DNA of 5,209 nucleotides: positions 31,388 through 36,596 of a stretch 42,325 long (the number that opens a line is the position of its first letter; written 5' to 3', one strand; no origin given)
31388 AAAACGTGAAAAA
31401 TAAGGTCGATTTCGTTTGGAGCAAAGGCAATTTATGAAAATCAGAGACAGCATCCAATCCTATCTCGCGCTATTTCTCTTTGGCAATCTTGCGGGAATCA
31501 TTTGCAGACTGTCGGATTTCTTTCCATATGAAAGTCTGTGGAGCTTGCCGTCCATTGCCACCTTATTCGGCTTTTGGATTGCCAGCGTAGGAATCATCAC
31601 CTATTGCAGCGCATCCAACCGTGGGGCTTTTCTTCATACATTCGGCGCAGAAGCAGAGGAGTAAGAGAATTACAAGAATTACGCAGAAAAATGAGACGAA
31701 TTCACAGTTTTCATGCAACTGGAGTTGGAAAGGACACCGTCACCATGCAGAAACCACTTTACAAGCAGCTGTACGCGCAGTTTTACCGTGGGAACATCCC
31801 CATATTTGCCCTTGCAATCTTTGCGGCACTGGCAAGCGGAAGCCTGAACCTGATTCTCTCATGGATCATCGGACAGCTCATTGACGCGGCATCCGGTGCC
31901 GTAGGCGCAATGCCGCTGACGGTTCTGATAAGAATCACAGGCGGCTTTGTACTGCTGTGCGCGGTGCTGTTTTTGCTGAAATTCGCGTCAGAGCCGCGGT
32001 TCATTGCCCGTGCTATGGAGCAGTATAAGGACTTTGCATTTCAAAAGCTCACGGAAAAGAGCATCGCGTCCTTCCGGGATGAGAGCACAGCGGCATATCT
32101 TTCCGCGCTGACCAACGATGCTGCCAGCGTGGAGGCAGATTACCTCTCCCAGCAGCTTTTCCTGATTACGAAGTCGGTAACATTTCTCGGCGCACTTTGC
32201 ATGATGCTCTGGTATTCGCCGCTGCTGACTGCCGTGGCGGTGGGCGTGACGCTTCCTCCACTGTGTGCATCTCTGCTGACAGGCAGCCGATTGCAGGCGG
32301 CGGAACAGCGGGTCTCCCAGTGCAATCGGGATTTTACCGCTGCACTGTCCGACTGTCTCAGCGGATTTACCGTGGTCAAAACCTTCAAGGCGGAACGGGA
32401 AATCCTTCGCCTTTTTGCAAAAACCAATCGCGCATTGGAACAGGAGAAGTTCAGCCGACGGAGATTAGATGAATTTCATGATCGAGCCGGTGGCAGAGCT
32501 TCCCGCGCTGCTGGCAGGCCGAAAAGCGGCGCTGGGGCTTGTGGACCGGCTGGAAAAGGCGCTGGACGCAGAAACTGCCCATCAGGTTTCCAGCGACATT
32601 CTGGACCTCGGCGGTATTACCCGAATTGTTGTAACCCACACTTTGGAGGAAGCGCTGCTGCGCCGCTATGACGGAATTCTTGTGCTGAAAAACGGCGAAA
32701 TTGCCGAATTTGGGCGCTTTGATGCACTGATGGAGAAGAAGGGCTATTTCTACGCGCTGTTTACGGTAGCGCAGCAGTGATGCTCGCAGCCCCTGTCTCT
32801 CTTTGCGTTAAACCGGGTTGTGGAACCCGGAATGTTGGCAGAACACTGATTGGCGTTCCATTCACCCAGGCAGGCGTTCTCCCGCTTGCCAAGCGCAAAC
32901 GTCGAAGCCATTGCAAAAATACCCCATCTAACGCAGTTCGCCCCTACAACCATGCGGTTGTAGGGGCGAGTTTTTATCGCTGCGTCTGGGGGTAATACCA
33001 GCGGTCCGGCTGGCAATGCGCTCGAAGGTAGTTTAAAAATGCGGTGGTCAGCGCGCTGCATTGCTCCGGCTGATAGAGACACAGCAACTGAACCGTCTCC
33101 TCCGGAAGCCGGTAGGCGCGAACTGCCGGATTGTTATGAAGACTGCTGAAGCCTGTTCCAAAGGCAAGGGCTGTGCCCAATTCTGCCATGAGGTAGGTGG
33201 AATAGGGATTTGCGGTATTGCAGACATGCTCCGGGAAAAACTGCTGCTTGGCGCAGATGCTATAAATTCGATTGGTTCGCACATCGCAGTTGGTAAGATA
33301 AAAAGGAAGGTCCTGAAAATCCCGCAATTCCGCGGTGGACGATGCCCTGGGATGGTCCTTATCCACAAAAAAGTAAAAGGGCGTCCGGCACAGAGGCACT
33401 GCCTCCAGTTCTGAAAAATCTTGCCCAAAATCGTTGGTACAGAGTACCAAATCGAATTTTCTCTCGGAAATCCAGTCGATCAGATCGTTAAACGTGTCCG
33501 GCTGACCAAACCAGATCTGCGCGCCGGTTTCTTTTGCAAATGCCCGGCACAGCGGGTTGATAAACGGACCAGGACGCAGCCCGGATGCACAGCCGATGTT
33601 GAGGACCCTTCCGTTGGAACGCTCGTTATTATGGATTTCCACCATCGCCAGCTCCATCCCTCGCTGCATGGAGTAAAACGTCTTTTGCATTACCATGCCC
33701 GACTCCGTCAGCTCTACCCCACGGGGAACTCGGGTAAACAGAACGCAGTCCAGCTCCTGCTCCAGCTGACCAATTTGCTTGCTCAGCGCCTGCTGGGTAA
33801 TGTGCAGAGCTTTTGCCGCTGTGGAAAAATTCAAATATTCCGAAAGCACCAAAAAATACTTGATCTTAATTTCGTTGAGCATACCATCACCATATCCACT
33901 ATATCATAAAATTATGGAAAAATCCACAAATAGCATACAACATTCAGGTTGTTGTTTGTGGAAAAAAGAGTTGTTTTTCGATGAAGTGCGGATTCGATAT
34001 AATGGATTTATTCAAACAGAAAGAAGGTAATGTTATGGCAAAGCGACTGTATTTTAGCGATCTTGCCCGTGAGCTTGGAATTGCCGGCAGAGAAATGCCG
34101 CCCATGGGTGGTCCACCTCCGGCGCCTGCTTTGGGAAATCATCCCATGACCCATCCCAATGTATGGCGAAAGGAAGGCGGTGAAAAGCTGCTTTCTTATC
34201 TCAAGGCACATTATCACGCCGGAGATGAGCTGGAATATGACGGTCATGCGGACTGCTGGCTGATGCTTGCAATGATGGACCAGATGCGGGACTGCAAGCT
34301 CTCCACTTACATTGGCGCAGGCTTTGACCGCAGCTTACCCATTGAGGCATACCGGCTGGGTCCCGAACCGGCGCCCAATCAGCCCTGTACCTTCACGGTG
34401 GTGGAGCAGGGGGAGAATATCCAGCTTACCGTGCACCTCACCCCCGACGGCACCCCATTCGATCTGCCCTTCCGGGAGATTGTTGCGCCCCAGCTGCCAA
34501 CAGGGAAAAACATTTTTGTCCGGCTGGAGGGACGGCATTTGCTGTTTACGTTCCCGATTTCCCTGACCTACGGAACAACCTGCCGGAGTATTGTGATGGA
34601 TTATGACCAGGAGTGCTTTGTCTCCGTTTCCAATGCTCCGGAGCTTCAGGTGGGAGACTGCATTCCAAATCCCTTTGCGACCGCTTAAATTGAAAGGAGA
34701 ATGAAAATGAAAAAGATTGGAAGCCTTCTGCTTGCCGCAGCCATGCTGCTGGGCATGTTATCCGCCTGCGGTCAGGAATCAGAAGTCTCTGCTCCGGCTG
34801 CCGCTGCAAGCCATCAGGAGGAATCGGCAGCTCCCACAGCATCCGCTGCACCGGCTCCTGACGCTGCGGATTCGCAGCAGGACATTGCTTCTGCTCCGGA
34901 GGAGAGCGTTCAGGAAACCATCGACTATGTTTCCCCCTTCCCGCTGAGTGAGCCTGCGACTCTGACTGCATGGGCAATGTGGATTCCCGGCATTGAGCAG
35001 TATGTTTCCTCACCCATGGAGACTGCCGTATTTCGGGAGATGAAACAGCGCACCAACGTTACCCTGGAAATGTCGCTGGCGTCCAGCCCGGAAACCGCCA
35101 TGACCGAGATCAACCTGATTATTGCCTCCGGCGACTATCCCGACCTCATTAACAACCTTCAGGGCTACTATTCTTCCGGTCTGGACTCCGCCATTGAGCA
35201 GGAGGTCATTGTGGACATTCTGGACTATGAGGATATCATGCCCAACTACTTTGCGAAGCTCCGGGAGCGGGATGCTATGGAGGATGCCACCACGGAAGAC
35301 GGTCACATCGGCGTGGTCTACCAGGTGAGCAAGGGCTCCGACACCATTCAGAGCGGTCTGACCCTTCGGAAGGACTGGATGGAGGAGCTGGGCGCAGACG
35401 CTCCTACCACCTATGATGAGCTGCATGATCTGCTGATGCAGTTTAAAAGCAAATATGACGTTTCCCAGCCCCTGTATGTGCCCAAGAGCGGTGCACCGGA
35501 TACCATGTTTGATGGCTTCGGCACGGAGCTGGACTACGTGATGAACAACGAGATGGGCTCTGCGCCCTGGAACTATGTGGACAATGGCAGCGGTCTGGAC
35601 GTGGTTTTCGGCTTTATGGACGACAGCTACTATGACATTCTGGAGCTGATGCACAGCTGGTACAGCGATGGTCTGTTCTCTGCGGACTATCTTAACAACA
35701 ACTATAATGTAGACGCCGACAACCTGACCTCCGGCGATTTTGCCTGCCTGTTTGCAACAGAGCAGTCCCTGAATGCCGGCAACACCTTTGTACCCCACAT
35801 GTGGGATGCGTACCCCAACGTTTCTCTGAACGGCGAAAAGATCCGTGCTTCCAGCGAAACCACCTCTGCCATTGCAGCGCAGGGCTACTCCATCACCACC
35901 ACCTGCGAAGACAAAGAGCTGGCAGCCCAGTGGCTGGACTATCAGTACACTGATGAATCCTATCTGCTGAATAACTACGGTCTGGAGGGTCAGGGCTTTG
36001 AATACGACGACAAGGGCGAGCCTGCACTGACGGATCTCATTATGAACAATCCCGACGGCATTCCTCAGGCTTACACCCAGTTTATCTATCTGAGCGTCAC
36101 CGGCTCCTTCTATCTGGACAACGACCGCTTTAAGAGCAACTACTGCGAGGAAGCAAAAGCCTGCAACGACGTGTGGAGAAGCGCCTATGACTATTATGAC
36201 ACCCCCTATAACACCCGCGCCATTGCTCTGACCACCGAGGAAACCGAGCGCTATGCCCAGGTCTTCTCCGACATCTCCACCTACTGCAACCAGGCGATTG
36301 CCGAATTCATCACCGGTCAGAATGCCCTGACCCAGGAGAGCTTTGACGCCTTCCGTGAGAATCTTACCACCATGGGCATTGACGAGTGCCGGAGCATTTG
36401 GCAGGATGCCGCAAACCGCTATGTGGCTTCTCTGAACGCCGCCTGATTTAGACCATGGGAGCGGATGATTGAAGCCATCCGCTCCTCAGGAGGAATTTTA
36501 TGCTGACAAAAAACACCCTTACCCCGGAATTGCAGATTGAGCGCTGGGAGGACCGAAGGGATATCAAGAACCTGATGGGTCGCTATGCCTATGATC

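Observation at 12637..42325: Five-fold iterated module of orphan solute-binding lipoprotein, NTF2/SnoaL-like paralogs and a dedicated regulator, with no importer membrane components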

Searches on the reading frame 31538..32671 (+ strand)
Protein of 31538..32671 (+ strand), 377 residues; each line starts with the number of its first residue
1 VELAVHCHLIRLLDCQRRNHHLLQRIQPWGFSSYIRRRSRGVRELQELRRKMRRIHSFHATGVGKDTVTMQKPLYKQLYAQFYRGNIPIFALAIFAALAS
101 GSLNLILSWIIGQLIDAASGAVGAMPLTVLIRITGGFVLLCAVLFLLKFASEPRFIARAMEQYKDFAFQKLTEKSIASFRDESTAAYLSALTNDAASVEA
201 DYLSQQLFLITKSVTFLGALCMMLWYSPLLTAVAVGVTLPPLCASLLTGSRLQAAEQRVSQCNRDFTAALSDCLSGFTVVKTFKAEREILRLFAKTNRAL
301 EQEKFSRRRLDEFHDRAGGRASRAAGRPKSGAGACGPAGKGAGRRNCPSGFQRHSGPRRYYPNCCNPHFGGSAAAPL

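Call 6: search_protein_families(library=pfam, proteins=[window:31538-32671:+], max_evalue=0.01)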
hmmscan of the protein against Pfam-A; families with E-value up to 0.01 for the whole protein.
window:31538-32671:+ (377 aa): 1 family
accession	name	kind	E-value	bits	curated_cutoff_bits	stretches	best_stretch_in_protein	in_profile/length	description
PF00664.28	ABC_membrane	-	5.4e-20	72.6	28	1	91-306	2-219/274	ABC transporter transmembrane region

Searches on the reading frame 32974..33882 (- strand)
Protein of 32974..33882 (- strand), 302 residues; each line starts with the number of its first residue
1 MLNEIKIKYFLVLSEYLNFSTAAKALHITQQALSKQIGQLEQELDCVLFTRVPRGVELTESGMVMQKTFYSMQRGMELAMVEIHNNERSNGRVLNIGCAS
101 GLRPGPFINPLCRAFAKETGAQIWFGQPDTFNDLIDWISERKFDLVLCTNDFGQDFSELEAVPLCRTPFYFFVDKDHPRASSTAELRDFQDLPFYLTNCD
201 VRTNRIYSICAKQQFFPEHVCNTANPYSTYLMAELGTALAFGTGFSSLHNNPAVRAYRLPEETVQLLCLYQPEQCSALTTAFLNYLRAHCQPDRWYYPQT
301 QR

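Call 6: search_protein_families(library=pfam, proteins=[window:32974-33882:-], max_evalue=0.01)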
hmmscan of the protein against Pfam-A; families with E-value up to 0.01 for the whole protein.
window:32974-33882:- (302 aa): 2 families
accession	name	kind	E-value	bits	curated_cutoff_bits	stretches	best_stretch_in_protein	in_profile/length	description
PF00126.33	HTH_1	-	3.1e-19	69.1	26.6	1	7-62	4-59/60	Bacterial regulatory helix-turn-helix protein, lysR family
PF03466.25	LysR_substrate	-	2.4e-14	53.6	28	1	129-290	42-208/209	LysR substrate binding domain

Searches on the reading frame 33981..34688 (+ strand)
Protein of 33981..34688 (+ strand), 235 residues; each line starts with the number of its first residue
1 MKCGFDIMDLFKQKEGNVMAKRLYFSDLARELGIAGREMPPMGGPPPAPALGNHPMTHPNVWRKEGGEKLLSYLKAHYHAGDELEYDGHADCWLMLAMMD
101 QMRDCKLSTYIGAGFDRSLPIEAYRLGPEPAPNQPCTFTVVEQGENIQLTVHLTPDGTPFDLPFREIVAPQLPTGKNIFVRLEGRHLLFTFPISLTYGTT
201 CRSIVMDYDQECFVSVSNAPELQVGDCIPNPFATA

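Call 4: search_protein_families(library=pfam, proteins=[window:33981-34688:+], max_evalue=0.1)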
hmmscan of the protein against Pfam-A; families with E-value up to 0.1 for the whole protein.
window:33981-34688:+ (235 aa): 0 families

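Call 46: search_protein_families(library=ncbifam, proteins=[window:33981-34688:+], max_evalue=0.01)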
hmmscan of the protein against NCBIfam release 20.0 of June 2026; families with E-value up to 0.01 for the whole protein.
window:33981-34688:+ (235 aa): 0 families

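Call 66: search_solved_structures(query=window:33981-34688:+, max_evalue=1)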
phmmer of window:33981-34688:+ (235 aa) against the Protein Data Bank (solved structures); distinct sequences matched with E-value up to 1: 1.
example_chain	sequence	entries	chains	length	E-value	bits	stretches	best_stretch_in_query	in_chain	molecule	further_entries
6hks_A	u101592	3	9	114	0.97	11.7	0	87-147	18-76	Tyrosine-protein phosphatase non-receptor type 3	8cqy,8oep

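Call 72: find_homologous_proteins(query=window:34035-34688:+)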
Query window:34035-34688:+ (217 aa): 27 proteins with E <= 0.001 among 163 candidates.
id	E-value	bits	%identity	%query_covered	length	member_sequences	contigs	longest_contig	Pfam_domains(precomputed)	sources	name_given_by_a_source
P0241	1.3e-140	484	95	100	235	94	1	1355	-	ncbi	-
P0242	1.1e-110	386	77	99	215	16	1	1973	-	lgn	-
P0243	6.7e-110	384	74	99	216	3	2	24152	-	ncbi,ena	-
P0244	2.3e-100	353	70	99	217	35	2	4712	-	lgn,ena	-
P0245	2.8e-100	352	70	99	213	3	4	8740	-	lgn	-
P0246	3.0e-97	342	69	99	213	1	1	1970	-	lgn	-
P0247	1.3e-96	340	67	99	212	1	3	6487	-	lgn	-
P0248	1.3e-93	330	67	99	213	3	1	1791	-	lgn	-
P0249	2.6e-92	326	64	100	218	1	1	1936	-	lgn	-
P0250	9.0e-92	324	66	100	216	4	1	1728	-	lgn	-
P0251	1.2e-90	321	62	100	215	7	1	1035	-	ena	-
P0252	2.1e-89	317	63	100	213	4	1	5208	-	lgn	-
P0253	2.8e-89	316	64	97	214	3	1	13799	-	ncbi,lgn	-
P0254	1.1e-86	308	61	100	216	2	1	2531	-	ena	-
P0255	7.5e-86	305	60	97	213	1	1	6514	-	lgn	-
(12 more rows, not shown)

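Call 79: predict_structure(alignment_id=A8)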
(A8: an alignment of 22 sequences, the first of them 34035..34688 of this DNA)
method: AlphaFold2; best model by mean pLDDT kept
length: 217 residues; sequences in the alignment: 22
mean_pLDDT: 85.6   pTM: 0.83
mean pLDDT of the five models: 85.6, 85.1, 84.7, 83.6, 82.7
residues with pLDDT >= 90: 134; 70-90: 51; 50-70: 10; < 50: 22
segments of 3 or more residues with pLDDT < 50: 20-39
pLDDT, mean of each block of 10 residues (from residue 1): 79 73 40 43 81 94 93 87 96 86 97 94 97 90 95 98 83 97 95 91 94 80
secondary structure, 60 per line:
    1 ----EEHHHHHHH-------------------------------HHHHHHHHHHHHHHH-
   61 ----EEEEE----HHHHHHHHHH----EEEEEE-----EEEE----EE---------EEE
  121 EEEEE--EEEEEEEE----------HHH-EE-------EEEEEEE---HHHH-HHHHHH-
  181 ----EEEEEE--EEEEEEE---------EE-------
elements in order: H7-13 H45-59 E65-69 H74-83 E88-93 E99-102 E118-125 E128-135 E159-165 H169-172 H174-179 E185-190 E193-199

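Call 82: fold_search(model_id=the predicted structure, library=pdb)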
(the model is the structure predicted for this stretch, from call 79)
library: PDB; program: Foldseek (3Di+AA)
matches with E <= 10: 243; with E <= 0.001: 1
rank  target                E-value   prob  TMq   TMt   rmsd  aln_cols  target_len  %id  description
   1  3wzg_A                5.4e-04  1.00  0.39  0.80   1.9        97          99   20  Crystal structure of AfCsx3 (released 2015-07-15)
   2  3wzi_A                1.1e-03  1.00  0.38  0.73   2.2        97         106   21  Crystal structure of AfCsx3 in complex with ssRNA (released 2015-07-15)
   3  6yud_D                1.4e-03  1.00  0.37  0.74   2.3        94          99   22  Structure of Csx3/Crn3 from Archaeoglobus fulgidus in complex with cyclic tetra-adenylate (cA4) (released 2020-08-19)
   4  6yud_A                1.7e-03  1.00  0.36  0.73   2.4        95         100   22  Structure of Csx3/Crn3 from Archaeoglobus fulgidus in complex with cyclic tetra-adenylate (cA4) (released 2020-08-19)
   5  6yud_E                1.7e-03  1.00  0.33  0.66   3.2        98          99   18  Structure of Csx3/Crn3 from Archaeoglobus fulgidus in complex with cyclic tetra-adenylate (cA4) (released 2020-08-19)
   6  3wzg_B                1.9e-03  1.00  0.39  0.79   1.9        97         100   20  Crystal structure of AfCsx3 (released 2015-07-15)
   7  6yud_B                1.9e-03  1.00  0.37  0.73   2.2        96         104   22  Structure of Csx3/Crn3 from Archaeoglobus fulgidus in complex with cyclic tetra-adenylate (cA4) (released 2020-08-19)
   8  6yud_H                2.1e-03  1.00  0.37  0.72   2.3        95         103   22  Structure of Csx3/Crn3 from Archaeoglobus fulgidus in complex with cyclic tetra-adenylate (cA4) (released 2020-08-19)
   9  3wzh_A                2.2e-03  1.00  0.36  0.74   2.7       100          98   16  Crystal structure of AfCsx3 (released 2015-07-15)
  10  6yud_F                2.4e-03  1.00  0.36  0.75   2.2        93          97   22  Structure of Csx3/Crn3 from Archaeoglobus fulgidus in complex with cyclic tetra-adenylate (cA4) (released 2020-08-19)
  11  6yud_C                2.9e-03  1.00  0.37  0.75   2.4        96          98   22  Structure of Csx3/Crn3 from Archaeoglobus fulgidus in complex with cyclic tetra-adenylate (cA4) (released 2020-08-19)
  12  6vm6_B                2.9e-03  0.95  0.38  0.21  10.5       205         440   10  Structure of Acinetobacter baumannii Cap4 SAVED/CARF-domain containing receptor with the cyclic trinucleotide 2'3'3'-c (released 2020-06-17)
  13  6yud_G                4.7e-03  1.00  0.33  0.64   3.2        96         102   19  Structure of Csx3/Crn3 from Archaeoglobus fulgidus in complex with cyclic tetra-adenylate (cA4) (released 2020-08-19)
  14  6vjg                  6.8e-03  1.00  0.37  0.72   2.1        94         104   22  Csx3-I222 Crystal Form at 1.8 Angstrom Resolution (released 2020-09-02)
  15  9mud_A                1.3e-02  0.97  0.30  0.27   6.3       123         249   10  Cryo-EM structure of CRISPR-associated cA4 bound Cat1 Pentagonal filament assembly (released 2025-04-16)
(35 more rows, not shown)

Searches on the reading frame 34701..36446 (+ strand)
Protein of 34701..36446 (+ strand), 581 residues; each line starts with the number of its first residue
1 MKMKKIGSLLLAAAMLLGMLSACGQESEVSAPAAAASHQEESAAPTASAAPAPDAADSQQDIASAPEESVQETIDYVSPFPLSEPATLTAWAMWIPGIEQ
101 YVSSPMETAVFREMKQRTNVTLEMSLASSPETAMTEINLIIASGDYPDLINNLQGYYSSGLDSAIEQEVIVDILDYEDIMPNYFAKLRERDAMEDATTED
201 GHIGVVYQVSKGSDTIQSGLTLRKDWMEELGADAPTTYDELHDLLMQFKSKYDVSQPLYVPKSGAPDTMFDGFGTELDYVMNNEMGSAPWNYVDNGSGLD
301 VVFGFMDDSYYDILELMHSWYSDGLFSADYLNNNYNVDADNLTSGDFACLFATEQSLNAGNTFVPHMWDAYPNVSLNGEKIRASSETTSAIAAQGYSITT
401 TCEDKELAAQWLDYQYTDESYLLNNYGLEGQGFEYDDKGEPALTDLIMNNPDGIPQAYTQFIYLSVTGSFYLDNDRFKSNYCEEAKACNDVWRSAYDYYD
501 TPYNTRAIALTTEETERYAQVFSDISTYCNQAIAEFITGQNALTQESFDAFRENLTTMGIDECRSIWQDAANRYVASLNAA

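Call 5: search_protein_families(library=pfam, proteins=[window:34701-36446:+], max_evalue=0.1)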
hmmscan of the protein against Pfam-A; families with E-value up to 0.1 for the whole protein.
window:34701-36446:+ (581 aa): 1 family
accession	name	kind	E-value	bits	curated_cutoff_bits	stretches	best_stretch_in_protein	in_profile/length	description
PF01547.30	SBP_bac_1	-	3.9e-08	34.1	26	1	114-419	18-304/307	Bacterial extracellular solute-binding protein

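Call 46: search_protein_families(library=ncbifam, proteins=[window:34701-36446:+], max_evalue=0.01)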
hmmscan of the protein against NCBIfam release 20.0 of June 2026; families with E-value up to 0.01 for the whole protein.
window:34701-36446:+ (581 aa): 2 families
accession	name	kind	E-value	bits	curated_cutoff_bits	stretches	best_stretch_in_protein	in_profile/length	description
TIGR03850.1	bind_CPR_0540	equivalog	0.00024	19.9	299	1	105-250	48-193/437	carbohydrate ABC transporter substrate-binding protein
NF051869.1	StalkProtStpX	equivalog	0.0075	15.7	450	0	12-91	13-95/516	stalk-specific protein StpX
